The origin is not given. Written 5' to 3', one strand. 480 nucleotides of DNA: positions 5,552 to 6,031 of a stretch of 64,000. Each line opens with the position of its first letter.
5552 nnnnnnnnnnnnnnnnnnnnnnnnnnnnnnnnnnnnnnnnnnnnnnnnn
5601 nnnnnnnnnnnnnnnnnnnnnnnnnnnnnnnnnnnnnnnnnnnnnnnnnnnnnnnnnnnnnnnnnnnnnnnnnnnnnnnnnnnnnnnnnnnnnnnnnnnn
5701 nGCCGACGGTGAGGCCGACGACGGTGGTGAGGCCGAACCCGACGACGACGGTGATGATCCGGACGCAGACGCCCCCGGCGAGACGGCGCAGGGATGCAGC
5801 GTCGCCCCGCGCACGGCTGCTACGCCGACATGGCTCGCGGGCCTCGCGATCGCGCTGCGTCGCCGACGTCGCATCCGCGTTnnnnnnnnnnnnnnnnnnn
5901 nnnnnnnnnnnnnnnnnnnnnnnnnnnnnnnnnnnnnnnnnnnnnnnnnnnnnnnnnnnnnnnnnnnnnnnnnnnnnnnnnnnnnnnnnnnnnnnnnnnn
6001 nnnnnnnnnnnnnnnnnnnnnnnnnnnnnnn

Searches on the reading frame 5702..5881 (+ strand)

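Call 77: search_protein_families(library=ncbifam, proteins=[window:5702-5881:+], max_evalue=1)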
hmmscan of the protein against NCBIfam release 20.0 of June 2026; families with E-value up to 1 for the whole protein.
window:5702-5881:+ (60 aa): 7 families
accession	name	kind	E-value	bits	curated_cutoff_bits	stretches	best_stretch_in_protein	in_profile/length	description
TIGR03901.2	MYXO-CTERM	domain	0.00088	19.6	20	1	31-57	5-33/34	MYXO-CTERM sorting domain-containing protein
NF045523.1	MXAN_5453_fam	exception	0.0045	15.6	500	1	6-57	486-541/544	MXAN_5453 family MXYO-CTERM-anchored protein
NF045638.1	Mrt_dep_phytase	exception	0.019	13.7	440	1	5-57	374-430/430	myxosortase-dependent phytase-like phosphatase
NF041936.1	MXAN_0125_fam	equivalog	0.021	14.9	65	1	27-56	141-169/169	MXAN_0125 family MYXO-CTERM protein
NF045522.1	MXAN_2561_fam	equivalog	0.044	13.2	150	1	23-57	270-304/304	MXAN_2561 family MXYO-CTERM-anchored protein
NF041938.1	RSIGE_not_HEIGH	exception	0.053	12.8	375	1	6-57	273-320/325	MYXO-CTERM-anchored inactivated metalloprotease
NF041894.1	MXAN_6652_fam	equivalog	0.079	12.5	200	1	14-56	165-203/203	MXAN_6652 family MXYO-CTERM-anchored protein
